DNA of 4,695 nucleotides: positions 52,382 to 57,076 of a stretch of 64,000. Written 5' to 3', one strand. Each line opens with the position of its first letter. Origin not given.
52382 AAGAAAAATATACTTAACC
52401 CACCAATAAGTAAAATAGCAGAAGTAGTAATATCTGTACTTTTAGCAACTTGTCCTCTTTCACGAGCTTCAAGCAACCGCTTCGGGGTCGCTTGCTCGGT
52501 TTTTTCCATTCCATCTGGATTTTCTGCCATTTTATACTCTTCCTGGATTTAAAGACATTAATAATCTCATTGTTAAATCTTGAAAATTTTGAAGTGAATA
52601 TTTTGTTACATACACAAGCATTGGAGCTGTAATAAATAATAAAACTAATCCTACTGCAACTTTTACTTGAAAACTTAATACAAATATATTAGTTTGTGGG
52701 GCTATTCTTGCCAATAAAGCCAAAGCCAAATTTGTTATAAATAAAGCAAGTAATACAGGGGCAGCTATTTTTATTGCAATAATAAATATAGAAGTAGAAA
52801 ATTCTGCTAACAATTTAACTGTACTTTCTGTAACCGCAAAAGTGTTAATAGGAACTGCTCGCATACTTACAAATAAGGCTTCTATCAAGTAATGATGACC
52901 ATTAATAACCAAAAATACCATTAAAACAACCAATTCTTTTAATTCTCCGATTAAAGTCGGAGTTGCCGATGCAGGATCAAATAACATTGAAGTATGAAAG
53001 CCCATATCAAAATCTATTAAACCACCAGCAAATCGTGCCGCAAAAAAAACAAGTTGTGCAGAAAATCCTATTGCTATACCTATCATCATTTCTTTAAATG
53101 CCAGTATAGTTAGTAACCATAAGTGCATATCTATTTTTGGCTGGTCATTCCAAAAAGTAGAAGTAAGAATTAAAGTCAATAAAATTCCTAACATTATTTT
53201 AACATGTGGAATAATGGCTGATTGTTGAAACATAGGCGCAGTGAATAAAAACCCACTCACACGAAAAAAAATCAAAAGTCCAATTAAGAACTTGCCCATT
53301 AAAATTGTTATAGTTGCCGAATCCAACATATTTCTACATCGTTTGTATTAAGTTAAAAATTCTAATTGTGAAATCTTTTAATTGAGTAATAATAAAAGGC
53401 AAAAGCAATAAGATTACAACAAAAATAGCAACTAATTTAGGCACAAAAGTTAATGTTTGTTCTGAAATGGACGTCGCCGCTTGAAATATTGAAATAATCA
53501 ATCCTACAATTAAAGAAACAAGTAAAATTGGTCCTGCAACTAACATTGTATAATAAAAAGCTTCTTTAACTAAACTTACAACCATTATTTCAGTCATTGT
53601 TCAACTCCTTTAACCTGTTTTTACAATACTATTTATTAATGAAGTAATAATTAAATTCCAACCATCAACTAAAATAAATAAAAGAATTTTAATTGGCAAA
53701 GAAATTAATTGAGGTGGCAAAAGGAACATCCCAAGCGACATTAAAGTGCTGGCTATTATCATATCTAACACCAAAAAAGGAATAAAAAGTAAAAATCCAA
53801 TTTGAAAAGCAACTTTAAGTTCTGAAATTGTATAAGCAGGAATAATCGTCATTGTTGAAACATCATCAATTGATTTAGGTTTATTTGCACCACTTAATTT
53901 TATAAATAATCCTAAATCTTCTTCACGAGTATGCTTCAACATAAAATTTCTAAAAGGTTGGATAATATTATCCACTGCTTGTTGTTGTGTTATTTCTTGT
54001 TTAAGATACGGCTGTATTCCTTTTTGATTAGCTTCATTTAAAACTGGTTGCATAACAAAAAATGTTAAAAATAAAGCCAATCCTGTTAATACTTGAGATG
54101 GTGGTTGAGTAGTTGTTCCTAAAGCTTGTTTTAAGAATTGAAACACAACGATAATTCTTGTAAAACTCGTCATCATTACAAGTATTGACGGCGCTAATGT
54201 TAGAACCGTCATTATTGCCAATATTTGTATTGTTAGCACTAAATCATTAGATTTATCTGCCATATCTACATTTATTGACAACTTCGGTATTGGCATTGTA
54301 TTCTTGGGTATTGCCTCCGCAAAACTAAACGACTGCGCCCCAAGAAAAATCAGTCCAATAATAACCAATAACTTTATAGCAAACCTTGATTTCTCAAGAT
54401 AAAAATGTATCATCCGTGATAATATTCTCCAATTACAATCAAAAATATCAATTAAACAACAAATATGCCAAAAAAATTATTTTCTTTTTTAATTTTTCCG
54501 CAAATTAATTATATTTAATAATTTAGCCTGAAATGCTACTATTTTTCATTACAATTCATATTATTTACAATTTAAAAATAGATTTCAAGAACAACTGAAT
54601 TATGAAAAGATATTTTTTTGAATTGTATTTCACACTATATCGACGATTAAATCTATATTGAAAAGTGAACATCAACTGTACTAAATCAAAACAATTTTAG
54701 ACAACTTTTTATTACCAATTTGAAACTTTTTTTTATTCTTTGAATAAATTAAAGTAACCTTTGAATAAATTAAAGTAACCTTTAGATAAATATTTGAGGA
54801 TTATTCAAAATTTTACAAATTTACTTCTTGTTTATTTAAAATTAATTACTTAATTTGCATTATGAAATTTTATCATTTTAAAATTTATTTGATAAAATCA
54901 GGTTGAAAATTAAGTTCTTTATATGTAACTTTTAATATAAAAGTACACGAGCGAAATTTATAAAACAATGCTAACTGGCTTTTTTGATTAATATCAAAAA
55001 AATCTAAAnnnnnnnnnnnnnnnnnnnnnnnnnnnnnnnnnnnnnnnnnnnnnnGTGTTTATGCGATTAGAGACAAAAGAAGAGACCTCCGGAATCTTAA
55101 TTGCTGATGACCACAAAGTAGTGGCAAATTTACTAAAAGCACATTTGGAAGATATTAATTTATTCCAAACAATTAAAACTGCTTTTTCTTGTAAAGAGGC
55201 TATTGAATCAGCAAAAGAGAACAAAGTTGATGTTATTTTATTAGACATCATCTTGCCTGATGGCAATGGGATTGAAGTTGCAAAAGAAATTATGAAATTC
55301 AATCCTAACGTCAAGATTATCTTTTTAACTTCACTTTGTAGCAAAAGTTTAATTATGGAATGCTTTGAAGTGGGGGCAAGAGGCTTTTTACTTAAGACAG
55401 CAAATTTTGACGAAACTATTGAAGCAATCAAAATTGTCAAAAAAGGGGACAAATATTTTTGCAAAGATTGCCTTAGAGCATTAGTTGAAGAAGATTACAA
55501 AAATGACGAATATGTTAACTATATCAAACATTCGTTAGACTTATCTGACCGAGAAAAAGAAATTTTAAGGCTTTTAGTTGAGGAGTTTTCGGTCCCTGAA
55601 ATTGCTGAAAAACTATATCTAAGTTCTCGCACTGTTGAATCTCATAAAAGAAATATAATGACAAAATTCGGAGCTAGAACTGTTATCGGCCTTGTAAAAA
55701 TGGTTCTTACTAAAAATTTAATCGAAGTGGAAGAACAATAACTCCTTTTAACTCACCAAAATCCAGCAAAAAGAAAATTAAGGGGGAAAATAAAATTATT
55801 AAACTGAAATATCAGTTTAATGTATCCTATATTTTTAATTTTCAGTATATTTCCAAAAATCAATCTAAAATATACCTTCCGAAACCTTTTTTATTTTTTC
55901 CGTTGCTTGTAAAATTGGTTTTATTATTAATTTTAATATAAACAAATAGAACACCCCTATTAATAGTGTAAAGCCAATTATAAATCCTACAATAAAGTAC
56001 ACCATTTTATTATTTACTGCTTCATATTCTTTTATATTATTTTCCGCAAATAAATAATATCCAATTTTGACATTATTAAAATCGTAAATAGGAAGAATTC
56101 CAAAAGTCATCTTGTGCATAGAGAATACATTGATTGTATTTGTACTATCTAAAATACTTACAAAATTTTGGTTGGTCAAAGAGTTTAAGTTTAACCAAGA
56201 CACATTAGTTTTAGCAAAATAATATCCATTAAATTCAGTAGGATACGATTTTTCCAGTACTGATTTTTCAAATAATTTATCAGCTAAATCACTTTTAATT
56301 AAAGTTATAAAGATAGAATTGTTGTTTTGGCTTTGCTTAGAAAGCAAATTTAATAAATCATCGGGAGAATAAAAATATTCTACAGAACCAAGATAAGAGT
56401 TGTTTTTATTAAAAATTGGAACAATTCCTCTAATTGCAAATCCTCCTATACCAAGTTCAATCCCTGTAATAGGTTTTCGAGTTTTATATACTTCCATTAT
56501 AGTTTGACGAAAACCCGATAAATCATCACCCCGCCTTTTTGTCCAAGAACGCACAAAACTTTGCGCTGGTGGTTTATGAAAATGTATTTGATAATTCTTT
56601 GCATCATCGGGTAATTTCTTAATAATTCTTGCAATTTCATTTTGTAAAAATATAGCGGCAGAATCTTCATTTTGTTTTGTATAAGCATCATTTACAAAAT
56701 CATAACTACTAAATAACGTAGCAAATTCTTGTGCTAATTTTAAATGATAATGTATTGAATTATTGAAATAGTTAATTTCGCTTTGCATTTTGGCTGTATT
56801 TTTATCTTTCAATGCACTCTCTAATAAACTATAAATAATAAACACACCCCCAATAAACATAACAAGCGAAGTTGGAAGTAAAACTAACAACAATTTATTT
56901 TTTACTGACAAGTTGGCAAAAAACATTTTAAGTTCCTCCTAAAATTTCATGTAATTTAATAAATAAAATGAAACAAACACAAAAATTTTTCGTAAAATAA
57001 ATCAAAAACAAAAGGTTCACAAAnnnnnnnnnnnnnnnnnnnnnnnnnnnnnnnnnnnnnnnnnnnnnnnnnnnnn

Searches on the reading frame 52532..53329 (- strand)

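Call 76: search_protein_families(library=pfam, proteins=[window:52532-53329:-], max_evalue=0.001)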
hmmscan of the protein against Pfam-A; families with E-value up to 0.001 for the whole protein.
window:52532-53329:- (265 aa): 1 family
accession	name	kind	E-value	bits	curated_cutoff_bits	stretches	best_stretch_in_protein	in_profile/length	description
PF01311.25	Bac_export_1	-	2.4e-59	201.2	27.8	1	17-247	4-228/230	Bacterial export proteins, family 1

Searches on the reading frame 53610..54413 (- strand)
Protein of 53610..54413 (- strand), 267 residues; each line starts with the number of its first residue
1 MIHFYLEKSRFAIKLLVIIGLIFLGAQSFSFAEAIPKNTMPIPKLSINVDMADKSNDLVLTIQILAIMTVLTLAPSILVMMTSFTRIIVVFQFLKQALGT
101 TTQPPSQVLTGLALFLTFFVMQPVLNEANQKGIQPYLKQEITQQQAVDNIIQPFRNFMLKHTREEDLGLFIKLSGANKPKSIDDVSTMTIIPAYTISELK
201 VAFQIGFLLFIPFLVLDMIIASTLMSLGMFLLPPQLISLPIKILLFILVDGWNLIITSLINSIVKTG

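Call 76: search_protein_families(library=pfam, proteins=[window:53610-54413:-], max_evalue=0.001)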
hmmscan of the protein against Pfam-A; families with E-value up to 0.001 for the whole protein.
window:53610-54413:- (267 aa): 1 family
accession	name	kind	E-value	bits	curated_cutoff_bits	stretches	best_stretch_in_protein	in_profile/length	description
PF00813.25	FliP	-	4.8e-79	265.2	26.9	1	67-259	1-191/191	FliP family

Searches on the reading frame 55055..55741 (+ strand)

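Call 9: search_protein_families(library=pfam, proteins=[window:55055-55741:+], max_evalue=0.001)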
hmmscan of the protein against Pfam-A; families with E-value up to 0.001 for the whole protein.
window:55055-55741:+ (228 aa): 3 families
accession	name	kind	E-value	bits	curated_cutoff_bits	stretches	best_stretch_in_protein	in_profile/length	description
PF00072.30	Response_reg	-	8e-25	87.6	30.2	1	14-126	1-111/111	Response regulator receiver domain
PF00196.25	GerE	-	2.9e-15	56.1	23.5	1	163-216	3-56/57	Bacterial regulatory proteins, luxR family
PF08281.18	Sigma70_r4_2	-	3.5e-06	27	25.7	1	163-200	11-49/54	Sigma-70, region 4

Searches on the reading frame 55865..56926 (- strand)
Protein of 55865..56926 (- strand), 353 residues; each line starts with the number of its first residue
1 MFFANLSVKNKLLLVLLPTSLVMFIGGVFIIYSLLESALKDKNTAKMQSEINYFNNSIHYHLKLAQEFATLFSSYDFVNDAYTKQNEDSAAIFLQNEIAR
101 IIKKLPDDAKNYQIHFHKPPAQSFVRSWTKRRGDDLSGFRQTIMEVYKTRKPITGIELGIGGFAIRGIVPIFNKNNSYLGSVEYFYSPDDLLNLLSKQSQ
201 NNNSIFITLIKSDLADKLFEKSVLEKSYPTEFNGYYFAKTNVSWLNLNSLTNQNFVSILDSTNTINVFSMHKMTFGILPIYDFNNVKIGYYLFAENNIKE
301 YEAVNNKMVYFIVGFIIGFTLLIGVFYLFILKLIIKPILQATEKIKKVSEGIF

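Call 8: search_protein_families(library=pfam, proteins=[window:55865-56926:-], max_evalue=0.001)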
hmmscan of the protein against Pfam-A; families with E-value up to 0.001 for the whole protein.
window:55865-56926:- (353 aa): 1 family
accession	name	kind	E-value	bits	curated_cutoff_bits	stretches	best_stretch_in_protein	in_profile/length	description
PF14827.12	dCache_3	-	6.9e-15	55.7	25.7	1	50-208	11-164/239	Double sensory domain of two-component sensor kinase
